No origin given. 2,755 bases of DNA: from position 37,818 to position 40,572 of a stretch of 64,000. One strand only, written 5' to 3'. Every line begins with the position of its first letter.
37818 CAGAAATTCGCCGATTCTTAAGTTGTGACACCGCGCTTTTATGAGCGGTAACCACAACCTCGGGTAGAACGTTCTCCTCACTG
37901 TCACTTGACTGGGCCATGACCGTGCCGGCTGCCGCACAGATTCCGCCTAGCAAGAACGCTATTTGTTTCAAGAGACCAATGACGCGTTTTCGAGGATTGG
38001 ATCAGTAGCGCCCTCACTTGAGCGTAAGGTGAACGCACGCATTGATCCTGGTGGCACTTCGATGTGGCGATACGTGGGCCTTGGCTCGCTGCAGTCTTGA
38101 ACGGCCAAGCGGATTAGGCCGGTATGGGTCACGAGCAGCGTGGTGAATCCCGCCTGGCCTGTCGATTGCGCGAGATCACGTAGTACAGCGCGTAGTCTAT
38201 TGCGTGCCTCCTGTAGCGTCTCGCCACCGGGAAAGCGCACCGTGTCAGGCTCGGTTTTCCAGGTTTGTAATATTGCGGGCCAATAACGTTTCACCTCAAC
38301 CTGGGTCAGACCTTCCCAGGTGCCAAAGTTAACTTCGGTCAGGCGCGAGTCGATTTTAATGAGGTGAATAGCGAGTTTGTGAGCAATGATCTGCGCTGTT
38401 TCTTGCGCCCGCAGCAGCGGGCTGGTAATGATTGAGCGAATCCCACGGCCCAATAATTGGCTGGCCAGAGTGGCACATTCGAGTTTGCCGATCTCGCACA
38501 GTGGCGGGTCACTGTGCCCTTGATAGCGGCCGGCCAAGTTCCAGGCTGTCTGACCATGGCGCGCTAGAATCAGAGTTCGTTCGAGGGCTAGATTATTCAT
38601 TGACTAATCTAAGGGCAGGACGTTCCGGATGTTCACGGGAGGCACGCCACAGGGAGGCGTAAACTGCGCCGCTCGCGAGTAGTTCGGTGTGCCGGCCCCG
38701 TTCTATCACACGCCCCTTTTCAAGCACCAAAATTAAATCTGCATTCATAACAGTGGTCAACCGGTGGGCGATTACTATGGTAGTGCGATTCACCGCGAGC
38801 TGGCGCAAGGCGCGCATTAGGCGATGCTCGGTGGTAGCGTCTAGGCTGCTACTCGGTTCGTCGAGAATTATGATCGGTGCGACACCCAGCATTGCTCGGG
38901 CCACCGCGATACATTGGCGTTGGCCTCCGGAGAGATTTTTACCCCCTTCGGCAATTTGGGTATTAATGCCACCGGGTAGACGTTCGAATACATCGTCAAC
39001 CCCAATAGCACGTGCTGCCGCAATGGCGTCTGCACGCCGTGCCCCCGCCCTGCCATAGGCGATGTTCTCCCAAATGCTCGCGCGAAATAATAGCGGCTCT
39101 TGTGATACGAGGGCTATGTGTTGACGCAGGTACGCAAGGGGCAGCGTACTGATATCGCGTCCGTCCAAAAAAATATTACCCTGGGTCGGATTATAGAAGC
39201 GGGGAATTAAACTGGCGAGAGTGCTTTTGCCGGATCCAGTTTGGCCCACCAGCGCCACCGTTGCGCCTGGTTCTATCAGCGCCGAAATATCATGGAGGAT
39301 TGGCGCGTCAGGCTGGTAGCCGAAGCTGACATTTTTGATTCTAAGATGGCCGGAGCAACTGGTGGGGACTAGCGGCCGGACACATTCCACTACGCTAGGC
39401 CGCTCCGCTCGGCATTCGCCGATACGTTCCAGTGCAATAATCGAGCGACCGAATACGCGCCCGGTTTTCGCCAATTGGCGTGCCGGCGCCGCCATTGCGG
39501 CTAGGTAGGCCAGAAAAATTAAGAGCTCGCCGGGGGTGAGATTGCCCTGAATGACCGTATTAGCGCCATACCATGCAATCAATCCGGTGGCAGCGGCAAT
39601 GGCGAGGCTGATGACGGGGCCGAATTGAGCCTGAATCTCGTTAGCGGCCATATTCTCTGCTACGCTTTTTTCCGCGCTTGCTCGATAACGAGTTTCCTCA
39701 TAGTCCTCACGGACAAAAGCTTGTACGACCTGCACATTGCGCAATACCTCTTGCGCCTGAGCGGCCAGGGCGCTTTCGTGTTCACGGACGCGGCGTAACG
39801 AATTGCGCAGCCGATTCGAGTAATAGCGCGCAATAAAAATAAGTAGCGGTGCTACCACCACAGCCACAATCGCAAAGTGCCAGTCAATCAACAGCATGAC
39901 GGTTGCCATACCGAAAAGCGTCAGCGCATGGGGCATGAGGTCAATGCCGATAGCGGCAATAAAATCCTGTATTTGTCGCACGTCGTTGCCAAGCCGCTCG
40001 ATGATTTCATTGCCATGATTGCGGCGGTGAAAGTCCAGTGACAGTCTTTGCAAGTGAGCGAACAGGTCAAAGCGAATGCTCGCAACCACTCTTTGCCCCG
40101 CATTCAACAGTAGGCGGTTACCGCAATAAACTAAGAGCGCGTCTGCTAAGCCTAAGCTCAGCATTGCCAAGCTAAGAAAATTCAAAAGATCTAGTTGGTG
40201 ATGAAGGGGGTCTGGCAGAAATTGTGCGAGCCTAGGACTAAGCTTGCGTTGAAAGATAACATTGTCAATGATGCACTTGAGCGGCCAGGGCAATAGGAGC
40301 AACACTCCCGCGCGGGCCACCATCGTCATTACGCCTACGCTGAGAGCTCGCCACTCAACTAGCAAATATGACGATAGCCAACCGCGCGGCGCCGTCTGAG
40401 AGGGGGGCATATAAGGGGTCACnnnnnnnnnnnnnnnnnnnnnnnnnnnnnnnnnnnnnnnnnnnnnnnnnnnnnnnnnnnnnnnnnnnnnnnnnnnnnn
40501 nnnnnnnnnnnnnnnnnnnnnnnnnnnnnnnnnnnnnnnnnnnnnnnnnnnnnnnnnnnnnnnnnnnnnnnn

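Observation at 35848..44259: Overlapped operon: three glycosyltransferases, an MsbA-like exporter, a histidine phosphatase and a TonB-dependent receptor, divergent from ugd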

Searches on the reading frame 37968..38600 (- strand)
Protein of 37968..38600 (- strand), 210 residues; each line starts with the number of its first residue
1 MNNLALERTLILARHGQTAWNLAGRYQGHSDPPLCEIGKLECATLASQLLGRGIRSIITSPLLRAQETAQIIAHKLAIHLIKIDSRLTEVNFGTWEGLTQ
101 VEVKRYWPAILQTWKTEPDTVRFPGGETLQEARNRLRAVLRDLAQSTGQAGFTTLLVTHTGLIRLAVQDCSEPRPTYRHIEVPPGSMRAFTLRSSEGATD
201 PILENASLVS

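Call 3: search_protein_families(library=pfam, proteins=[window:37968-38600:-], max_evalue=0.01)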
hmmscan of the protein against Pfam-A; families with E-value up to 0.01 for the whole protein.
window:37968-38600:- (210 aa): 1 family
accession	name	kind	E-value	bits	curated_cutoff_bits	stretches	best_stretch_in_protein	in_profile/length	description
PF00300.27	His_Phos_1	-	1.5e-47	162.2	21.7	1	10-195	1-184/194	Histidine phosphatase superfamily (branch 1)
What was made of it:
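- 37968..38600 (-): Cytoplasmic histidine phosphatase (branch 1). His_Phos_1, 162 bits (call 3).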

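Call 4: search_protein_families(library=ncbifam, proteins=[window:37968-38600:-], max_evalue=0.01)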
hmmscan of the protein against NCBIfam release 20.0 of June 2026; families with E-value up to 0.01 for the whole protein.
window:37968-38600:- (210 aa): 20 families
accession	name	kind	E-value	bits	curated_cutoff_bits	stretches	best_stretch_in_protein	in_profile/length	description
TIGR03162.1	ribazole_cobC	equivalog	3.4e-37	127.6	162.9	1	10-187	1-173/176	alpha-ribazole phosphatase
NF005567.0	PRK07238.1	equivalog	1.2e-34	120.3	326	1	9-170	179-337/378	bifunctional RNase H/acid phosphatase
NF045917.1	PhserinePhPspA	equivalog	1.9e-32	112.7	350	1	10-165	4-156/211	phosphoserine phosphatase PspA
TIGR03848.1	MSMEG_4193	subfamily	1.2e-24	86.9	203.85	1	9-189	1-183/204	MSMEG_4193 family putative phosphomutase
NF002901.0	PRK03482.1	equivalog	4.4e-20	72.2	261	1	11-160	5-151/215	2,3-diphosphoglycerate-dependent phosphoglycerate mutase GpmB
NF011580.0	PRK15004.1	equivalog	9.6e-20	71.4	250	1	10-167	3-157/203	adenosylcobalamin/alpha-ribazole phosphatase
NF002339.0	PRK01295.1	equivalog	3e-18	66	316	1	7-160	2-159/206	2,3-bisphosphoglycerate-dependent phosphoglycerate mutase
NF009994.0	PRK13463.1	equivalog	1.3e-17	64.3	277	1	8-167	3-159/203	phosphoserine phosphatase 1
NF038349.1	dPGM_arch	equivalog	6.5e-15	55.5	225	1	11-170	2-148/194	2,3-diphosphoglycerate-dependent phosphoglycerate mutase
NF009993.0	PRK13462.1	equivalog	7.7e-13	48.5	226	1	7-144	5-134/203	acid phosphatase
NF002217.0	PRK01112.1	equivalog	1.4e-11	44.2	320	1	9-72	3-66/228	2,3-bisphosphoglycerate-dependent phosphoglycerate mutase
NF010718.0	PRK14120.1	equivalog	1.7e-10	40.6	366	1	7-116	4-118/249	phosphoglyceromutase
NF010713.0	PRK14115.1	equivalog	2.2e-10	40.2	305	1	9-115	3-114/248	2,3-diphosphoglycerate-dependent phosphoglycerate mutase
TIGR01258.1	pgm_1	subfamily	9.8e-10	38.2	81.7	1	9-115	2-113/245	2,3-bisphosphoglycerate-dependent phosphoglycerate mutase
NF010717.0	PRK14119.1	equivalog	1.5e-07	31.2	378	1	9-119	3-118/228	2,3-diphosphoglycerate-dependent phosphoglycerate mutase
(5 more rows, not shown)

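Call 18: search_solved_structures(query=window:37968-38600:-, max_evalue=0.00001)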
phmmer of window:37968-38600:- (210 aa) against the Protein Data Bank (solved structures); distinct sequences matched with E-value up to 0.00001: 68 (the best 60 are shown).
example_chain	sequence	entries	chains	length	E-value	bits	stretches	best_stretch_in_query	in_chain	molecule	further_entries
4ij5_A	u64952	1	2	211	2.7e-24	89.2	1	10-164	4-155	Phosphoserine phosphatase 1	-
4ij6_A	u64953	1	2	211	6.6e-23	84.6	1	10-164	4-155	Phosphoserine phosphatase 1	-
1ebb_A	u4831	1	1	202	1.9e-18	70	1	9-184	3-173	PHOSPHATASE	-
1h2e_A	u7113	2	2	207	2.1e-18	69.9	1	9-184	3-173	PHOSPHATASE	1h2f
4pz9_A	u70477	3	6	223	2.4e-18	69.7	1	8-163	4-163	Glucosyl-3-phosphoglycerate phosphatase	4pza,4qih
6s2q_A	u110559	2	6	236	2.8e-18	69.5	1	8-163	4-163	Glucosyl-3-phosphoglycerate phosphatase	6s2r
1fzt_A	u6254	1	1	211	4.8e-15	58.9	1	5-170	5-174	PHOSPHOGLYCERATE MUTASE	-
5zkk_A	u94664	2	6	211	4.8e-14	55.7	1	9-179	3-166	Phosphoglycerate mutase family protein, putative | Phosphoglycerate mutase family protein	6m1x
5zr2_A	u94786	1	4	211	1.2e-12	51.1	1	9-179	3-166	Phosphoglycerate mutase family protein, putative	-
9mmh_A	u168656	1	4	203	2.8e-12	49.9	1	10-145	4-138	Phosphoglycerate mutase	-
6e4b_A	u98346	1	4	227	1.3e-10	44.4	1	10-193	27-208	Adenosylcobalamin/alpha-ribazole phosphatase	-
2a6p_A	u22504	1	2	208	2.6e-10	43.5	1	9-137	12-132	POSSIBLE PHOSPHOGLYCERATE MUTASE GPM2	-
6nru_A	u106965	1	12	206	3.6e-10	43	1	10-193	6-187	CobC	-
2p9z_A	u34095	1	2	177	2.2e-09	40.4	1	10-172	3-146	Alpha-ribazole-5'-phosphate phosphatase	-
4odi_A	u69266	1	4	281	2.5e-09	40.3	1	6-117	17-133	Phosphoglycerate mutase PGMII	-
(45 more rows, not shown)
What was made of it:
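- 37968..38600 (-): Nearest PDB sequences are PspA, PhoE and GpgP (call 18).
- Closest known: Glucosyl-3-phosphoglycerate pathway. Same: GpgP is a histidine-phosphatase-family enzyme and is among the nearest solved relatives of HisP (E 2e-18, call 18).
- A GT with a phosphatase is typical of compatible-solute pathways, and GpgP is a histidine phosphatase (call 18).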

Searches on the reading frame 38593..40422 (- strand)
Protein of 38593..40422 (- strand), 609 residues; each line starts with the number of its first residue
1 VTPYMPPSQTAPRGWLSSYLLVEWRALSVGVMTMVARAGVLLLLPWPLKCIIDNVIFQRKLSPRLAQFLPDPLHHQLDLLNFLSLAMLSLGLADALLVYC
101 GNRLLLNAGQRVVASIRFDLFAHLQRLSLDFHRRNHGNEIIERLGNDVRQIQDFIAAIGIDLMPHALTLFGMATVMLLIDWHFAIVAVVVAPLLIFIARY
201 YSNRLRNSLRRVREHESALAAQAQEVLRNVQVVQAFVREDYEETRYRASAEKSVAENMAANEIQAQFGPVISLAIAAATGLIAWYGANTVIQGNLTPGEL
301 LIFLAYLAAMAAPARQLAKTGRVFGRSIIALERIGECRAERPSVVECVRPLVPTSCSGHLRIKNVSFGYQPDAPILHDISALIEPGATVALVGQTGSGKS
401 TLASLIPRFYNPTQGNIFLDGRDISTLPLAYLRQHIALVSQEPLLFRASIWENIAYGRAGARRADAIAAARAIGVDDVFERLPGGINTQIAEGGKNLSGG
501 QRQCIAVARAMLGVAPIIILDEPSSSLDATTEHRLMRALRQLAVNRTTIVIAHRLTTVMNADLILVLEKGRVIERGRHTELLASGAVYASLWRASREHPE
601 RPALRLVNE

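Call 3: search_protein_families(library=pfam, proteins=[window:38593-40422:-], max_evalue=0.01)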
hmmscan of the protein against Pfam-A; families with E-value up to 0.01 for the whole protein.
window:38593-40422:- (609 aa): 5 families
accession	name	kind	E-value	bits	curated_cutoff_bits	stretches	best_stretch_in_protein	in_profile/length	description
PF00664.28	ABC_membrane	-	2.4e-48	165.6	28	1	33-310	7-270/274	ABC transporter transmembrane region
PF00005.33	ABC_tran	-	2.3e-29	103.1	25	1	376-524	1-136/137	ABC transporter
PF02463.25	SMC_N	-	1.2e-08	35.1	40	1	496-565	136-209/220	RecF/RecN/SMC N terminal domain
PF13304.12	AAA_21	-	5.1e-05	23.9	27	1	412-551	135-295/304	AAA domain, putative AbiEii toxin, Type IV TA system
PF13191.12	AAA_16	-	0.0054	17.7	32.6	1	388-543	26-124/167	AAA ATPase domain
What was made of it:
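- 38593..40422 (-): ABCB/MsbA-type half-transporter (exporter). ABC_membrane 166 bits and ABC_tran 103 bits (call 3).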

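Call 4: search_protein_families(library=ncbifam, proteins=[window:38593-40422:-], max_evalue=0.01)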
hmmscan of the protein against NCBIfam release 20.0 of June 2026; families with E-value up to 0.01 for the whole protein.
window:38593-40422:- (609 aa): 188 families (the best 25 are shown)
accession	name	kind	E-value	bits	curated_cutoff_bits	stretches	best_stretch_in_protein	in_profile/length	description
TIGR02203.1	MsbA_lipidA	equivalog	2.1e-125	419.4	602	1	17-594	6-568/572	lipid A export permease/ATP-binding protein MsbA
TIGR02204.1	MsbA_rel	hypoth_equivalog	3e-120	402.6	780.4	1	31-592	24-572/576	ABC transporter, permease/ATP-binding protein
NF052233.1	CphA_assoc_ABC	equivalog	3.6e-106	356.3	880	1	86-599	235-747/766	cyanophycin metabolism-associated ABC transporter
TIGR00958.1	3a01208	subfamily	2.1e-105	353.6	874.6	1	87-591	207-710/711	antigen peptide transporter 2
NF045513.1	HepA_fam_ABC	equivalog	2.2e-104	350.1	725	1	91-584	105-598/610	heterocyst formation ABC transporter subunit HepA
TIGR01846.1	type_I_sec_HlyB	subfamily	3e-101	339.8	725.55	1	74-594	172-691/694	type I secretion system permease/ATPase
NF008381.0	PRK11176.1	equivalog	1.7e-97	327.2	867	1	77-593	61-577/582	lipid A ABC transporter ATP-binding protein/permease MsbA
NF010178.0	PRK13657.1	equivalog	3.2e-94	316.4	733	1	114-595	89-570/588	glucan ABC transporter ATP-binding protein/ permease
NF008055.0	PRK10789.1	equivalog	2.1e-93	313.8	845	1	16-593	7-569/590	SmdA family multidrug ABC transporter permease/ATP-binding protein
TIGR03796.1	NHLM_micro_ABC1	equivalog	3e-90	303.4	853.3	1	74-591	187-708/710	NHLP family bacteriocin export ABC transporter peptidase/permease/ATPase subunit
TIGR03375.1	type_I_sec_LssB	subfamily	1.4e-85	288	693.1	1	83-583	191-690/696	type I secretion system permease/ATPase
NF008056.1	PRK10790.1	equivalog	2.6e-84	283.8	746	1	77-592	61-572/584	SmdB family multidrug efflux ABC transporter permease/ATP-binding protein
TIGR03797.1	NHLM_micro_ABC2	equivalog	9.1e-81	272.3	709.4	1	78-592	173-682/686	NHLP bacteriocin export ABC transporter permease/ATPase subunit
TIGR01193.1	bacteriocin_ABC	subfamily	4.3e-77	260.2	523.85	1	75-592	190-706/708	peptide cleavage/export ABC transporter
TIGR02857.1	CydD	equivalog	6.1e-77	259.8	435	1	26-567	4-529/529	thiol reductant ABC exporter subunit CydD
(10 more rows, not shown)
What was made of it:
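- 38593..40422 (-): MsbA, MsbA_rel, HepA and NdvA models all score below their cut-offs (call 4).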

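Call 60: search_solved_structures(query=window:38593-40422:-, max_evalue=1e-40)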
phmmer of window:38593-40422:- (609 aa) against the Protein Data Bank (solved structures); distinct sequences matched with E-value up to 1e-40: 252 (the best 60 are shown).
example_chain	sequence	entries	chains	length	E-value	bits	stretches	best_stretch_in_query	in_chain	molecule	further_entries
8zpx_B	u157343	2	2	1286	2.2e-142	478.8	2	130-594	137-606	ABC transporter B family member 1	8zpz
9juj_A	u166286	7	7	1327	2.5e-142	478.6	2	130-594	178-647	ABC transporter B family member 1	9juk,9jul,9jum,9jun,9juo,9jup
8zq4_B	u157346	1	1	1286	1.5e-141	476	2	130-594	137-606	ABC transporter B family member 1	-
8woi_A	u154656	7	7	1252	9.5e-141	473.4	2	73-594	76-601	ABC transporter B family member 19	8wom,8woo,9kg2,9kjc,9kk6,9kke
8wp0_A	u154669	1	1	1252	6.7e-140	470.6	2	73-594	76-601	ABC transporter B family member 19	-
6ujt_A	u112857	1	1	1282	4.2e-136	458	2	76-592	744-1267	ATP-dependent translocase ABCB1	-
6ujp_A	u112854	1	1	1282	4.8e-136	457.9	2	76-592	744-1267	ATP-dependent translocase ABCB1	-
6ujw_A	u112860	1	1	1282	1.1e-135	456.7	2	76-592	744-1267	ATP-dependent translocase ABCB1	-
4m2s_A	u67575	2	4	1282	1.9e-135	455.9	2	76-592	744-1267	Multidrug resistance protein 1A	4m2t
4m1m_A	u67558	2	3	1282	2e-135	455.8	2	76-592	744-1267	Multidrug resistance protein 1A | ATP-dependent translocase ABCB1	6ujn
5kpi_A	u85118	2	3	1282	2e-135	455.8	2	76-592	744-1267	Multidrug resistance protein 1A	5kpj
4q9h_A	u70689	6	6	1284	2.2e-135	455.7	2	76-591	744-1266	Multidrug resistance protein 1A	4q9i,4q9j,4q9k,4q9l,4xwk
4ksb_A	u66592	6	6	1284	2.3e-135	455.6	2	76-591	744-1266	Multidrug resistance protein 1A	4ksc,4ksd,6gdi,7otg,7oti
3g60_A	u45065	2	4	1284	2.4e-135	455.5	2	76-591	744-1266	Multidrug resistance protein 1a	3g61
4lsg_A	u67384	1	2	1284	2.4e-135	455.5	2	76-591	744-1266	Multidrug resistance protein 1A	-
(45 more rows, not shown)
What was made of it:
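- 38593..40422 (-): Nearest PDB sequences are ABCB1/B19, MsbA, Sav1866 and BmrA (call 60).
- The best NCBIfam hit of the ABC protein is MsbA_lipidA (419 bits) (call 4), and MsbA and ABCB4 are among its closest solved relatives (call 60).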

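Call 94: list_cluster_members(proteins=[P0001, window:38593-40422:-, window:44514-45842:+])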
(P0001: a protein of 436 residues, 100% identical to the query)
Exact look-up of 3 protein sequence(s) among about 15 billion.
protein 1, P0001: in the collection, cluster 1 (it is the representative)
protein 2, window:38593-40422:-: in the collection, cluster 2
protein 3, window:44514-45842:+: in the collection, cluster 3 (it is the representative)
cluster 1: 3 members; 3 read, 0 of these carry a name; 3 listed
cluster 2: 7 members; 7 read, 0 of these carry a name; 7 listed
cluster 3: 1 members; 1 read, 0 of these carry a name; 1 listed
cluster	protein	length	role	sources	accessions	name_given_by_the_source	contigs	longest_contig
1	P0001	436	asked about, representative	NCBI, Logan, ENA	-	-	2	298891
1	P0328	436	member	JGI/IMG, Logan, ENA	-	-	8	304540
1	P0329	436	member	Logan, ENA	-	-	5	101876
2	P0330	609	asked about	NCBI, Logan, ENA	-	-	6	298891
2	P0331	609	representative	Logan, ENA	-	-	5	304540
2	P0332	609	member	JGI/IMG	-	-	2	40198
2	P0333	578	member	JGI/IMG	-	-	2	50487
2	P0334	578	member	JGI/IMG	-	-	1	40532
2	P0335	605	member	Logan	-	-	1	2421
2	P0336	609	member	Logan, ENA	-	-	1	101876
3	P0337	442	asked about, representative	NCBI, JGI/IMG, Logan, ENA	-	-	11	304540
